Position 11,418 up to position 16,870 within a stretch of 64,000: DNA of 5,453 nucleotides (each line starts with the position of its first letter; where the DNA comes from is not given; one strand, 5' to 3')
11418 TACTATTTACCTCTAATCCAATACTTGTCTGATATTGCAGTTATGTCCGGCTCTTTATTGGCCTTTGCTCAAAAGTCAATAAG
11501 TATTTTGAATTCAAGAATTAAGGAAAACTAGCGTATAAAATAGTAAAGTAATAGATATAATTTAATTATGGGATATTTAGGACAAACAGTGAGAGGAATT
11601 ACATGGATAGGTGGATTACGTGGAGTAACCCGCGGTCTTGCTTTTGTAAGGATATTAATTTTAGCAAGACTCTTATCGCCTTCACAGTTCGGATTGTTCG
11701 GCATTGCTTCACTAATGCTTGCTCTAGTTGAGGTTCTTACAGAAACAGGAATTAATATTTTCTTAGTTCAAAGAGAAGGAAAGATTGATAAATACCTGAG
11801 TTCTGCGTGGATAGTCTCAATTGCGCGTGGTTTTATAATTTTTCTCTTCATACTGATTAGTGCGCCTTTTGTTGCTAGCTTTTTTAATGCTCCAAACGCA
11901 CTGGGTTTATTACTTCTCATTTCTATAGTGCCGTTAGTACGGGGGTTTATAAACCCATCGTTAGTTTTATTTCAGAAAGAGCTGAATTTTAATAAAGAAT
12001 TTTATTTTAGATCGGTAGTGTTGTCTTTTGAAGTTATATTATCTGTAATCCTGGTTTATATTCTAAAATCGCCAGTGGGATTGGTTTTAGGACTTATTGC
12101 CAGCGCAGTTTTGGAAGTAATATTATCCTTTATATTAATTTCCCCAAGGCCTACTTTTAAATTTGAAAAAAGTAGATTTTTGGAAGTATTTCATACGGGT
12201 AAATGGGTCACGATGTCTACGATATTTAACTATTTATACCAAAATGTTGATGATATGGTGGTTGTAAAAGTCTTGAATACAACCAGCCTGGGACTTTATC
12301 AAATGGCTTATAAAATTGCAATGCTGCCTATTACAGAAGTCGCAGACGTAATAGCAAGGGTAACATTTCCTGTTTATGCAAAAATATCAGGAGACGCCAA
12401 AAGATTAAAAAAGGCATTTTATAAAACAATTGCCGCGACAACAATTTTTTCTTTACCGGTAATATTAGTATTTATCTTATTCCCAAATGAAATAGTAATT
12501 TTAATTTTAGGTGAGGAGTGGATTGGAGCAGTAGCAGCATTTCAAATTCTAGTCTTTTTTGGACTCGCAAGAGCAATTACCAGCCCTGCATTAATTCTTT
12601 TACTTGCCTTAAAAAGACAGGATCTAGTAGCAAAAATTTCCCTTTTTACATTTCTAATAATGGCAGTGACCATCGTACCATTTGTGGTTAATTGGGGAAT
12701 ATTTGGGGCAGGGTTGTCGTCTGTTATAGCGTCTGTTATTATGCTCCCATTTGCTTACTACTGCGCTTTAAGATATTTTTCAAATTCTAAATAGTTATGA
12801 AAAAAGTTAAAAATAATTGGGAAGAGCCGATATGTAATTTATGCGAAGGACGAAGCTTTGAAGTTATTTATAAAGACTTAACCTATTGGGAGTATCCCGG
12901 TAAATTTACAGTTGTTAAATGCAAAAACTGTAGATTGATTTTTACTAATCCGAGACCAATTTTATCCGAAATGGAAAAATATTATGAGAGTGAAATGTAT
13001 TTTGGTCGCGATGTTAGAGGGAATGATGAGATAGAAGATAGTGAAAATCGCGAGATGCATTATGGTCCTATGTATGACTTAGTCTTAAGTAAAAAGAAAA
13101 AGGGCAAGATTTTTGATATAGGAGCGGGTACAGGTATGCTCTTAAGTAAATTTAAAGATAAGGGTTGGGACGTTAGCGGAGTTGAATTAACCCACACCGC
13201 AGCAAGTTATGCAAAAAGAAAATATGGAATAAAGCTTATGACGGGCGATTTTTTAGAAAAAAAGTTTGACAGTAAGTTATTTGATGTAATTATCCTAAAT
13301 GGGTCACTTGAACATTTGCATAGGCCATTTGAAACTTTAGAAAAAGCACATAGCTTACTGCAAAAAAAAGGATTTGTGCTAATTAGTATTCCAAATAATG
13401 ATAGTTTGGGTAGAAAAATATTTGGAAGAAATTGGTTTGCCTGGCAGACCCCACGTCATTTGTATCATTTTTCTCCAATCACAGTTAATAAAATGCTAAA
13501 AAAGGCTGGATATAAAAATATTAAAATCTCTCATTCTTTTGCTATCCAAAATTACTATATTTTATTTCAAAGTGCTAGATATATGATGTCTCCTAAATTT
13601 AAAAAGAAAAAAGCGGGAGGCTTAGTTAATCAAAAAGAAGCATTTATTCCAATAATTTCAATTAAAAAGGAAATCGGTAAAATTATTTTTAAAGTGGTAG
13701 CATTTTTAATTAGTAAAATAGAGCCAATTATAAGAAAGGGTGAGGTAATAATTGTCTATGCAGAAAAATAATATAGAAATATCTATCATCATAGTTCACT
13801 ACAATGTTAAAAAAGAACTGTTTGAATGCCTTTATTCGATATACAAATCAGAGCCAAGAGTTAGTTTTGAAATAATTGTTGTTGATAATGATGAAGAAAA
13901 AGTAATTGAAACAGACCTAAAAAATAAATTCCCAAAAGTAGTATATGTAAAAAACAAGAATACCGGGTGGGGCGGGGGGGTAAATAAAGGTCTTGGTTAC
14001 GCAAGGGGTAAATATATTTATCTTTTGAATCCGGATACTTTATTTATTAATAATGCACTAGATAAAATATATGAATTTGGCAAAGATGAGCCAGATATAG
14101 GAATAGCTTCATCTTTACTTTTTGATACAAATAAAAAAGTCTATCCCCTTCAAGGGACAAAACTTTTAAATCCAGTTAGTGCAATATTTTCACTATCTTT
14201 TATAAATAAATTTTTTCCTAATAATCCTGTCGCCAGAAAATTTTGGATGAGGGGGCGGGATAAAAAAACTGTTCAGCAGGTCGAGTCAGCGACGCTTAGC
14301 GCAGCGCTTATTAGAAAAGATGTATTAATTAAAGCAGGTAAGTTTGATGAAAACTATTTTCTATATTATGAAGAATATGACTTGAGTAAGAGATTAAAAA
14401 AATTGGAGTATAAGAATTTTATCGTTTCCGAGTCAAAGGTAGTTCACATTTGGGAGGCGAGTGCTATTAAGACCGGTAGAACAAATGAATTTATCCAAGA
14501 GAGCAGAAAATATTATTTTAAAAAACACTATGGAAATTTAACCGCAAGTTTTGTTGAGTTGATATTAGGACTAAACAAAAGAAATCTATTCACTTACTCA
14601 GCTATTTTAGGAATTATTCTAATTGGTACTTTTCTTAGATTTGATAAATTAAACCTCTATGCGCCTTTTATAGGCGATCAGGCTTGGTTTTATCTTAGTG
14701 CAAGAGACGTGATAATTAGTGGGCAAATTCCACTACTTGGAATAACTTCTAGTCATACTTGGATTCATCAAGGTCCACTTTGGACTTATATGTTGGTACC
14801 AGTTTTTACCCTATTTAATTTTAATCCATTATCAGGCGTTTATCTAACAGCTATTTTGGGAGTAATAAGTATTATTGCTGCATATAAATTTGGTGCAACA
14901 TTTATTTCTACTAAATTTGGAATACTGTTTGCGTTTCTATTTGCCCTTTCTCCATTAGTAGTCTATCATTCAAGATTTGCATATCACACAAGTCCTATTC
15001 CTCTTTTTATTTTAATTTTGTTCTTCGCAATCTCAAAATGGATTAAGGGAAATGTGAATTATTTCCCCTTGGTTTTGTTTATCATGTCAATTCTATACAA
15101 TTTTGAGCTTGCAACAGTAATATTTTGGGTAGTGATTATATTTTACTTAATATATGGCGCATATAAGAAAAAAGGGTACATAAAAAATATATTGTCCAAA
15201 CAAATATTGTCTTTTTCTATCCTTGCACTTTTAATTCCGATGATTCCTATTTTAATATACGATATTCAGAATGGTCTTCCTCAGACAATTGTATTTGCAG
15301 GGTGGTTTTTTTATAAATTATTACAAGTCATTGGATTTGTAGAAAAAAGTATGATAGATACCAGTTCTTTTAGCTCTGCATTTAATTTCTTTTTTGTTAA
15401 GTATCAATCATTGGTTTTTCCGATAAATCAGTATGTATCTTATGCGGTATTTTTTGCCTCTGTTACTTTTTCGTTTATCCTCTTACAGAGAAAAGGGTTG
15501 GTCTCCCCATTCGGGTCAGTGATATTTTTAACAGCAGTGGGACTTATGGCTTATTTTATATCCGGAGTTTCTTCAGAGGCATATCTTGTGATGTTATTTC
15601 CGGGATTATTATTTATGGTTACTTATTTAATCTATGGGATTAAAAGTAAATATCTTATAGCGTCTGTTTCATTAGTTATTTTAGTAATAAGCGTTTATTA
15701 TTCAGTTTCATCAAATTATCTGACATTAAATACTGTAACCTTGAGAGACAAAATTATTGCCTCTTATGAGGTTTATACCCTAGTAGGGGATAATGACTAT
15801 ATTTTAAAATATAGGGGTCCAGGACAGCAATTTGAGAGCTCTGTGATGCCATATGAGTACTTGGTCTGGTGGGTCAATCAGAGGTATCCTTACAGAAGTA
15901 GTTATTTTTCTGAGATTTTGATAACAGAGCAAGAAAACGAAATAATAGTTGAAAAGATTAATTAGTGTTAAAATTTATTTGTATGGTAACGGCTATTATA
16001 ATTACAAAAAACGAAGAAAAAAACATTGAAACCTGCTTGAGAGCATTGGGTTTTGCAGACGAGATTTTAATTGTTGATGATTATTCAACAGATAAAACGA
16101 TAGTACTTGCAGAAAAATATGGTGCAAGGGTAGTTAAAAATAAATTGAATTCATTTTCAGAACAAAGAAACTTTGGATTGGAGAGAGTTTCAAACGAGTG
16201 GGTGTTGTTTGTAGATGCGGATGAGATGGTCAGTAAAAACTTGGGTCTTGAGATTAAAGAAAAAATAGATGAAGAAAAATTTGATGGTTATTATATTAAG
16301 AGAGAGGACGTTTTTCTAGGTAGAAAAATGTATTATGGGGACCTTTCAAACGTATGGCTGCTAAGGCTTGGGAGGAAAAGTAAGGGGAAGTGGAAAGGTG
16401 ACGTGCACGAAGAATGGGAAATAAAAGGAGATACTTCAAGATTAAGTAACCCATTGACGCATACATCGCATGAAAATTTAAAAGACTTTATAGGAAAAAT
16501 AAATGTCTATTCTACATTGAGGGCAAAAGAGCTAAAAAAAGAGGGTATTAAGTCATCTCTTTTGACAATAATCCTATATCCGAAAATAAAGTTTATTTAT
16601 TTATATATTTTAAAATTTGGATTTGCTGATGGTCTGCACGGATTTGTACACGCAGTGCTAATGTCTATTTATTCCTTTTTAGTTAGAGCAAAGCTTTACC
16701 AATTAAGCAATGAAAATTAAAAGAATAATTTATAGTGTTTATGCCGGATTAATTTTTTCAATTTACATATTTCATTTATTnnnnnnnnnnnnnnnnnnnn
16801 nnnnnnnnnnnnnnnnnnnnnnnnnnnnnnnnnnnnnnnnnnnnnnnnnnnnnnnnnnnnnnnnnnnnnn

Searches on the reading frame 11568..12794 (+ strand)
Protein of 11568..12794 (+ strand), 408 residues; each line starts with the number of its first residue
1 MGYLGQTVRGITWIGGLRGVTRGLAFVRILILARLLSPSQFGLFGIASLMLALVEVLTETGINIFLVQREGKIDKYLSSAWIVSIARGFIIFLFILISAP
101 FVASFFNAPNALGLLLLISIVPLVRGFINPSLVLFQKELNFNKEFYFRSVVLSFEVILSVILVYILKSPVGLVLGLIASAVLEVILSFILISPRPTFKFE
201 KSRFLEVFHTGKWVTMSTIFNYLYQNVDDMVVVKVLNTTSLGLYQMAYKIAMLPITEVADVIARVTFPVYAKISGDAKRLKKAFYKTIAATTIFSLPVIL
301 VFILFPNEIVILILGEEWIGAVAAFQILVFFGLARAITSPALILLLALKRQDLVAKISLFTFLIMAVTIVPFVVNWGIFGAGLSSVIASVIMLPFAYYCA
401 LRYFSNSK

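Call 52: search_protein_families(library=ncbifam, proteins=[window:11568-12794:+], max_evalue=0.00001)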
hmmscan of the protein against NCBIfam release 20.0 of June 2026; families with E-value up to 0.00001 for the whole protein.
window:11568-12794:+ (408 aa): 3 families
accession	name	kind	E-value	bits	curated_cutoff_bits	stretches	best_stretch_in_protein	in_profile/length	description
NF007773.0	PRK10459.1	equivalog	1.2e-60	205.9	273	1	7-404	7-406/492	MOP flippase family protein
NF047674.1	TeichurnBiosyTuaB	equivalog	1.1e-44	153.3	580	1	8-388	9-391/469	teichuronic acid biosynthesis protein TuaB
NF058658.1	Oglyco_Wzx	exception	1.1e-29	103.8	720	1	6-405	9-402/478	O-glycosylation flippase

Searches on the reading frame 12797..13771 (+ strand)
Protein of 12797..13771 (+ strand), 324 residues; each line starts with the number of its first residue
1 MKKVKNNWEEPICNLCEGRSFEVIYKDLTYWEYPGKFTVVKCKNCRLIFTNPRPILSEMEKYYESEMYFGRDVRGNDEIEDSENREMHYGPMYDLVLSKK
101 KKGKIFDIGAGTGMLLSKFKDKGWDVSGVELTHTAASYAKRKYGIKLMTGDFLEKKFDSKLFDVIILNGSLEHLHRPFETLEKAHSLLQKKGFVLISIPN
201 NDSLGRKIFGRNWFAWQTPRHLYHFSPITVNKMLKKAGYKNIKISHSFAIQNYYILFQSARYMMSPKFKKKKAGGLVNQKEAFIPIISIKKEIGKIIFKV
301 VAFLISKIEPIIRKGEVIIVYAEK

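Call 52: search_protein_families(library=ncbifam, proteins=[window:12797-13771:+], max_evalue=0.00001)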
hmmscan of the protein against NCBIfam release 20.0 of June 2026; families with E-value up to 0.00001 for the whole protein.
window:12797-13771:+ (324 aa): 5 families
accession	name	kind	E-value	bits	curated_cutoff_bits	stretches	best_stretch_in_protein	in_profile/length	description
TIGR01983.1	UbiG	equivalog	2.2e-10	40.3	102.95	1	98-210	46-167/228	bifunctional 2-polyprenyl-6-hydroxyphenol methylase/3-demethylubiquinol 3-O-methyltransferase UbiG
TIGR02072.1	BioC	equivalog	6.4e-10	39.2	184.95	1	100-247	33-179/244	malonyl-ACP O-methyltransferase BioC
NF045667.1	MTase_DVU1556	equivalog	3.1e-09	36.6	155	1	100-197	21-120/213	DVU_1556 family methyltransferase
TIGR02081.1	metW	equivalog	1.3e-07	31.3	189.5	1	101-200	13-111/194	methionine biosynthesis protein MetW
NF043040.1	corrin_prot_MT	hypoth_equivalog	5.5e-06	26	180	0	100-196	40-147/216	corrinoid protein-associated methyltransferase CpaM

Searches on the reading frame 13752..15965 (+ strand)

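Call 52: search_protein_families(library=ncbifam, proteins=[window:13752-15965:+], max_evalue=0.00001)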
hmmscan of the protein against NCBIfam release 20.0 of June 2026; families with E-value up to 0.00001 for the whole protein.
window:13752-15965:+ (737 aa): 7 families
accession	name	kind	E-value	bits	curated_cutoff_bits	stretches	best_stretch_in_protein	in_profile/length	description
NF007482.0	PRK10073.1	equivalog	3.7e-10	39.3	423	1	3-108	1-108/334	glycosyltransferase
TIGR01556.1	rhamnosyltran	subfamily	6.5e-09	35.4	200.55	1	170-260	138-232/281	rhamnosyltransferase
TIGR04283.1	glyco_like_mftF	equivalog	4.3e-08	33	182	0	10-128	1-115/221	TIGR04283 family arsenosugar biosynthesis glycosyltransferase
NF050050.1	ProtGlycPglI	equivalog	1.6e-07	31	500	1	9-107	3-105/306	GalNAc(5)-diNAcBac-PP-undecaprenol beta-1,3-glucosyltransferase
NF038302.1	EPS_HpsE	equivalog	2.7e-07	29.9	300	1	8-122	1-123/307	hormogonium polysaccharide biosynthesis glycosyltransferase HpsE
NF038299.1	EPS_HpsN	equivalog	1e-06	28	425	1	9-258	2-242/317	hormogonium polysaccharide biosynthesis glycosyltransferase HpsN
TIGR04009.1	wcaE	equivalog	6.6e-06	25.6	369.2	0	10-125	3-122/248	colanic acid biosynthesis glycosyltransferase WcaE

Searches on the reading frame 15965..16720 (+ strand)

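Call 52: search_protein_families(library=ncbifam, proteins=[window:15965-16720:+], max_evalue=0.00001)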
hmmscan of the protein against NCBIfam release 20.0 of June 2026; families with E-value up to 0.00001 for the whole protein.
window:15965-16720:+ (251 aa): 5 families
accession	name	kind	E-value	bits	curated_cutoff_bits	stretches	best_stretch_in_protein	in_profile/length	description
TIGR04195.1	S_glycosyl_SunS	equivalog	4.7e-12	45.5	350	1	8-92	59-147/421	SunS family peptide S-glycosyltransferase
TIGR04283.1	glyco_like_mftF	equivalog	5.1e-12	45.8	182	1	10-108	3-105/221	TIGR04283 family arsenosugar biosynthesis glycosyltransferase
NF007482.0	PRK10073.1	equivalog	3.4e-08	32.9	423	1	8-93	8-102/334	glycosyltransferase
TIGR04182.1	glyco_TIGR04182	equivalog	5.1e-08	32.6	325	1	8-88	2-84/293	S-layer glycoprotein N-glycosyltransferase AglJ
TIGR03965.1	mycofact_glyco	equivalog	3e-06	26.4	280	1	8-89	76-167/467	mycofactocin biosynthesis glycosyltransferase MftF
